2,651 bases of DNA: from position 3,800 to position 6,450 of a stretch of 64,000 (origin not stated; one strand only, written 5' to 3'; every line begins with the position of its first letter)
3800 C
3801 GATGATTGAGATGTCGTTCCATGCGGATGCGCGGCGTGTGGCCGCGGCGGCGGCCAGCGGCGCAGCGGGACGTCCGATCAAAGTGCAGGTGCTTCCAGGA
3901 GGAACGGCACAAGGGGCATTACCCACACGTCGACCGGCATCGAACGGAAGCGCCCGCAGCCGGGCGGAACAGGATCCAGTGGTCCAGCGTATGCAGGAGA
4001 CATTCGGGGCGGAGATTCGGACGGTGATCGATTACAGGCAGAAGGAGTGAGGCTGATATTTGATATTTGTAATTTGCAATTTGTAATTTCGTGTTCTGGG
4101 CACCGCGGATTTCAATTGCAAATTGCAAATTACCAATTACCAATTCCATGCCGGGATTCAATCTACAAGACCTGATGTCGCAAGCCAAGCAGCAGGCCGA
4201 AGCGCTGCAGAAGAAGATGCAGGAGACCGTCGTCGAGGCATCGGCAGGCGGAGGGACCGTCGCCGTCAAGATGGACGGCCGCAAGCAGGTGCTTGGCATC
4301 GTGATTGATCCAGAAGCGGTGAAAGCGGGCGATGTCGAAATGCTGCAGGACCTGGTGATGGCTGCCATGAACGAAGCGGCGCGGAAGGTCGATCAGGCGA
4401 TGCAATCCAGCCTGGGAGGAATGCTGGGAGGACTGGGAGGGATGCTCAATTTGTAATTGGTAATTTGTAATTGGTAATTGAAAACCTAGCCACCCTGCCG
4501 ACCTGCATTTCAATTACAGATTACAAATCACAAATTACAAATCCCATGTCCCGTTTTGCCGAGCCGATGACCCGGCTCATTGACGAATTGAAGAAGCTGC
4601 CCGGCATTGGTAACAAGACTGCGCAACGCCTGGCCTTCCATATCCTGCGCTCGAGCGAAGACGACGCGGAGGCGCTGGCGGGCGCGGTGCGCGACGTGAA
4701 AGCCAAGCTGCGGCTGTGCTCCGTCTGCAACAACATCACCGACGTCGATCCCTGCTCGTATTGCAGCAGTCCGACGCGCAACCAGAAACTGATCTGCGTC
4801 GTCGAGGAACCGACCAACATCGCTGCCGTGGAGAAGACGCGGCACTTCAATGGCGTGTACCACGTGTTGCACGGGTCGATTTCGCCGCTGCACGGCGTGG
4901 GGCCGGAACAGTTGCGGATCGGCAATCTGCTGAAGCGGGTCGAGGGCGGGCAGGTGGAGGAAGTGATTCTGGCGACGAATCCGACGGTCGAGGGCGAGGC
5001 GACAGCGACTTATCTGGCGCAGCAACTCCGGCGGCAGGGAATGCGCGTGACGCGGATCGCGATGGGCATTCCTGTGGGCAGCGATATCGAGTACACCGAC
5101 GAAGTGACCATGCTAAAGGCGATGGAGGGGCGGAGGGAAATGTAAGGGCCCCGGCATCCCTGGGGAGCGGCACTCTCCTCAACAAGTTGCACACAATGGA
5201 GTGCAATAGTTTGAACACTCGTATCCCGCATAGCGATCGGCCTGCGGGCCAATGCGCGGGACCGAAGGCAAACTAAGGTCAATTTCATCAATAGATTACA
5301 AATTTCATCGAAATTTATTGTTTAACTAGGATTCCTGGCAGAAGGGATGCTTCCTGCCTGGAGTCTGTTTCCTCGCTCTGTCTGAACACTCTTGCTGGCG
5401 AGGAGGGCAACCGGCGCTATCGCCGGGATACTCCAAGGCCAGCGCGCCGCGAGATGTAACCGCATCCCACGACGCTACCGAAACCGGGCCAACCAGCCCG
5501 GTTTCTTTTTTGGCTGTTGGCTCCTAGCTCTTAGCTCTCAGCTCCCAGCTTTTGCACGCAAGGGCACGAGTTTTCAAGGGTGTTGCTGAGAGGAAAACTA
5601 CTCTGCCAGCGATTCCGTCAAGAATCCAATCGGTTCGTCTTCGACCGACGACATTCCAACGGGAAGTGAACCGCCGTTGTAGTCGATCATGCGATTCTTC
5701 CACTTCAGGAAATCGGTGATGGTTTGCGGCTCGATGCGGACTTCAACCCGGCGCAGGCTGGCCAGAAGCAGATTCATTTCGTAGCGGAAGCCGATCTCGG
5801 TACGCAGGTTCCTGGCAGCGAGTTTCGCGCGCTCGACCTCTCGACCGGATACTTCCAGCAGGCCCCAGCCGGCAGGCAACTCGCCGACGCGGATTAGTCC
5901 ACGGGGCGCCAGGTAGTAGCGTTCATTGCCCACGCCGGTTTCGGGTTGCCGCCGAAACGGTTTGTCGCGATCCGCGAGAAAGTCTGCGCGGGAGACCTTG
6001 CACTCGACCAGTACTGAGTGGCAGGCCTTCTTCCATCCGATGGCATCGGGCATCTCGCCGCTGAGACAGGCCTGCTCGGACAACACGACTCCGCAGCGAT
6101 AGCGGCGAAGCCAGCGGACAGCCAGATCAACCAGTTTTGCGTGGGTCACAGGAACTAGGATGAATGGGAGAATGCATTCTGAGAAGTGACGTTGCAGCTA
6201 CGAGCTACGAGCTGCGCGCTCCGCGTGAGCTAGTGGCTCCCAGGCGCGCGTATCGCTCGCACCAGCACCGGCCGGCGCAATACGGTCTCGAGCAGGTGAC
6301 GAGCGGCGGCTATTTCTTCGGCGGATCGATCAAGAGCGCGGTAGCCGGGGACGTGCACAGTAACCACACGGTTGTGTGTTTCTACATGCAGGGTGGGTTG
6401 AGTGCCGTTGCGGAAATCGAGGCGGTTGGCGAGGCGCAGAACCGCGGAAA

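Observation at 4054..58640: Stop-codon-proximal intergenic elements built from in-phase 7-nt units, with a different word at each locus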

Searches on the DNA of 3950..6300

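Call 54: search_rna_families(source=window, start=3950, end=6300, threshold=evalue, max_evalue=1)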
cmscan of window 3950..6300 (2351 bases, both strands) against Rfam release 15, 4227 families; matches with E-value up to 1: 7.
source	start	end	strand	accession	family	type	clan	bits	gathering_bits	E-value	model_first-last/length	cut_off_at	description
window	4449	4542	-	RF00969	mir-556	Gene; miRNA;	-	28.9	84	0.012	1-88/88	no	mir-556 microRNA precursor family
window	4059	4136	+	RF00853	mir-304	Gene; miRNA;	-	27.5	99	0.0057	1-88/88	no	mir-304 microRNA precursor family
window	4452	4539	-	RF03284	mir-4637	Gene; miRNA;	-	25.9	89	0.04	1-84/84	no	mir-4637 microRNA precursor family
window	4061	4142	+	RF03284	mir-4637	Gene; miRNA;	-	24.2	89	0.12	1-84/84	no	mir-4637 microRNA precursor family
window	4448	4544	-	RF00822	mir-274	Gene; miRNA;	-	23.4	56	0.11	1-97/97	no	mir-274 microRNA precursor family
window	4056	4140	+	RF00650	mir-153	Gene; miRNA;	-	22.6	54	0.42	1-73/73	no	mir-153 microRNA precursor family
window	4033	4170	-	RF04097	MIR2630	Gene; miRNA;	-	22.1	144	0.16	1-229/229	no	MIR2630 microRNA precursor family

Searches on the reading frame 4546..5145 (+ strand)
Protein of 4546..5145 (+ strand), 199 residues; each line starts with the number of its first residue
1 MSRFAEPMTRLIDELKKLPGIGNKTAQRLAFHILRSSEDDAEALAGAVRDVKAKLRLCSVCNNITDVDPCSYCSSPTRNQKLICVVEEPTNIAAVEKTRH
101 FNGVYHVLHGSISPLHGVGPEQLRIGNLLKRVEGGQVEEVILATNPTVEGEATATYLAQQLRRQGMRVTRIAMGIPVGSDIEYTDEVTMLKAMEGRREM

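Call 10: find_related_loci(query=window:4546-5142:+, collection=genome_contigs, flank=10000)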
Query window:4546-5142:+ (199 aa) in genome_contigs; peptide patterns used: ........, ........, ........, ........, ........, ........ (x = any residue, [..] = any of these).
600 stretches matched a pattern (row limit reached: there are more); 516 encode a relative of the query (tblastn E <= 1e-3); the best 80 are kept; 80 distinct loci.
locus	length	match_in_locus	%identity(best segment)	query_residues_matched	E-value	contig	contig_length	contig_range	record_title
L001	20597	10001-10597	92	1-199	2e-128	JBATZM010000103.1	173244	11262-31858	MAG: Terriglobales bacterium isolate MFD10751_ilm_asm_bin86 k127_592202, whole genome shotgun sequence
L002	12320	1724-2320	93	1-199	3e-128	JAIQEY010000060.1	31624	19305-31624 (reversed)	MAG: Terriglobia bacterium isolate SRVP_12 SR-VP_26_10_2019_B_35cm_scaffold_1259, whole genome shotgun sequence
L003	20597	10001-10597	93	1-199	2e-126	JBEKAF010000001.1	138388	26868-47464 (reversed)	MAG: Terriglobales bacterium isolate SPRUCE 106 SPRUCE_106_1, whole genome shotgun sequence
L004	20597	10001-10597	91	1-199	1e-125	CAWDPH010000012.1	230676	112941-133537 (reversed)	MAG: uncultured Acidobacteriaceae bacterium isolate MFD09222.bin.1.150 genome assembly, contig: contig_61755, whole geno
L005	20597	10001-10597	91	1-199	9e-126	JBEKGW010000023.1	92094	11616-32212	MAG: Terriglobales bacterium isolate SPRUCE 262 SPRUCE_262_23, whole genome shotgun sequence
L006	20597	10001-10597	91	1-199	2e-125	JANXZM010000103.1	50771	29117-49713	MAG: Acidobacteriaceae bacterium isolate GL140_4_metabat_333 GL140_4_k141_1000611, whole genome shotgun sequence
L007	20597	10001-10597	90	1-199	1e-124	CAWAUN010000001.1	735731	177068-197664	MAG: uncultured Acidobacteriaceae bacterium isolate MFD09567.bin.1.136 genome assembly, contig: contig_33218, whole geno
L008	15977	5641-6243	91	1-199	1e-124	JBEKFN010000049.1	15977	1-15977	MAG: Terriglobales bacterium isolate SPRUCE 230 SPRUCE_230_49, whole genome shotgun sequence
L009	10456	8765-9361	90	1-199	1e-124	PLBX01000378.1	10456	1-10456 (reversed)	MAG: Acidobacteriaceae bacterium isolate palsa_253 73.20111000_P3M.32_contig_46016, whole genome shotgun sequence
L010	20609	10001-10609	90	1-199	9e-125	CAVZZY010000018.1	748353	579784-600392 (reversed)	MAG: uncultured Acidobacteriaceae bacterium isolate MFD05580.bin.1.81 genome assembly, contig: contig_6453, whole genome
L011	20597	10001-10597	90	1-199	2e-124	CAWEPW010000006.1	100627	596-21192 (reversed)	MAG: uncultured Acidobacteriaceae bacterium isolate MFD04463.bin.2.13 genome assembly, contig: contig_30440, whole genom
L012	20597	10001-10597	91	1-199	2e-124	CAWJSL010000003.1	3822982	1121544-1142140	MAG: uncultured Acidobacteriaceae bacterium isolate MFD01231.bin.1.45 genome assembly, contig: contig_9140, whole genome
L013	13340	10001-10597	90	1-199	2e-124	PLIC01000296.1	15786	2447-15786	MAG: Acidobacteriaceae bacterium isolate bog_202 73.20110800_S1M.27_contig_23044, whole genome shotgun sequence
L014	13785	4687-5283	91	1-199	4e-124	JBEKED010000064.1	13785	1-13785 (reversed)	MAG: Terriglobales bacterium isolate SPRUCE 199 SPRUCE_199_64, whole genome shotgun sequence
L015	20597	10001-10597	89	1-199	8e-124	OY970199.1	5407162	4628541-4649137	MAG: uncultured Acidobacteriaceae bacterium isolate MFD04463.bin.1.15 genome assembly, chromosome: 1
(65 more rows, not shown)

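Call 29: find_encoding_contigs(protein=window:4546-5145:+, flank=10000, max_places=10)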
Protein window:4546-5145:+ (199 aa): 9 contigs read that carry it; 7 places shown.
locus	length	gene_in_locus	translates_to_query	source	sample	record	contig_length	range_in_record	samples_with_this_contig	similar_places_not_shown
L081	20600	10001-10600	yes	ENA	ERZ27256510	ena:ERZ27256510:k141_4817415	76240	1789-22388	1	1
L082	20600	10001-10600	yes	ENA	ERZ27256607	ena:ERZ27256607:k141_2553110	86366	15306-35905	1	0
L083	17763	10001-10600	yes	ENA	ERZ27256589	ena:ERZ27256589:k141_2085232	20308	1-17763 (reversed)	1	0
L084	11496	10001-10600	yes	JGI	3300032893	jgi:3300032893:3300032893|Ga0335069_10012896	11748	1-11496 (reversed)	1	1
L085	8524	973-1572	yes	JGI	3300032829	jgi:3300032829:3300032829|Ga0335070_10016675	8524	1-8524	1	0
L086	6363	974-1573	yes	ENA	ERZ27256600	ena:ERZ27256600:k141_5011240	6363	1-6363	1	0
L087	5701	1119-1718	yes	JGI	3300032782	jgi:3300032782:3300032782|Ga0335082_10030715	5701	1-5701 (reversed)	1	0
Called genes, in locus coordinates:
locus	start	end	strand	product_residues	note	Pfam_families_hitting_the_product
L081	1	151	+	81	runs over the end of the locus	-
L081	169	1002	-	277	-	PF13671:AAA_33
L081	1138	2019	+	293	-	PF06778:Chlor_dismutase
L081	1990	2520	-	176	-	-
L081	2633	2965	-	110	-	PF01035:DNA_binding_1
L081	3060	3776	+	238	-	PF14344:DUF4397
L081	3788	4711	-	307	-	PF03601:Cons_hypoth698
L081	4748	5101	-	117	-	PF01740:STAS, PF13466:STAS_2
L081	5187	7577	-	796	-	PF00069:Pkinase, PF01636:APH (faint), PF07714:PK_Tyr_Ser-Thr, PF03109:ABC1, PF13431:TPR_17 (faint), PF14559:TPR_19 (faint)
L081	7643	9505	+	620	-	PF05496:RuvB_N (weak), PF13177:DNA_pol3_delta2, PF00004:AAA, PF13401:AAA_22 (weak), PF22608:DNAX_ATPase_lid, PF12169:DNA_pol3_gamma3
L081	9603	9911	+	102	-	PF02575:YbaB_DNA_bd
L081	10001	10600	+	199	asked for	PF21176:RecR_HhH, PF02132:RecR_ZnF, PF13662:Toprim_4, PF01751:Toprim, PF21175:RecR_C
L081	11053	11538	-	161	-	-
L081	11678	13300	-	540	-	PF05235:CHAD, PF21447:Ppx-GppA_III, PF01966:HD (weak)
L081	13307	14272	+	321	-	PF13442:Cytochrome_CBB3 (faint), PF00034:Cytochrom_C (faint)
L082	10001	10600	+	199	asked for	PF21176:RecR_HhH, PF02132:RecR_ZnF, PF13662:Toprim_4, PF01751:Toprim, PF21175:RecR_C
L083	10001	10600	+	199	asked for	PF21176:RecR_HhH, PF02132:RecR_ZnF, PF13662:Toprim_4, PF01751:Toprim, PF21175:RecR_C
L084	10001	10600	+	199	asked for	PF21176:RecR_HhH, PF02132:RecR_ZnF, PF13662:Toprim_4, PF01751:Toprim, PF21175:RecR_C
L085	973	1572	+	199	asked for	PF21176:RecR_HhH, PF02132:RecR_ZnF, PF13662:Toprim_4, PF01751:Toprim, PF21175:RecR_C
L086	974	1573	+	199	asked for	PF21176:RecR_HhH, PF02132:RecR_ZnF, PF13662:Toprim_4, PF01751:Toprim, PF21175:RecR_C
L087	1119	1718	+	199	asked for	PF21176:RecR_HhH, PF02132:RecR_ZnF, PF13662:Toprim_4, PF01751:Toprim, PF21175:RecR_C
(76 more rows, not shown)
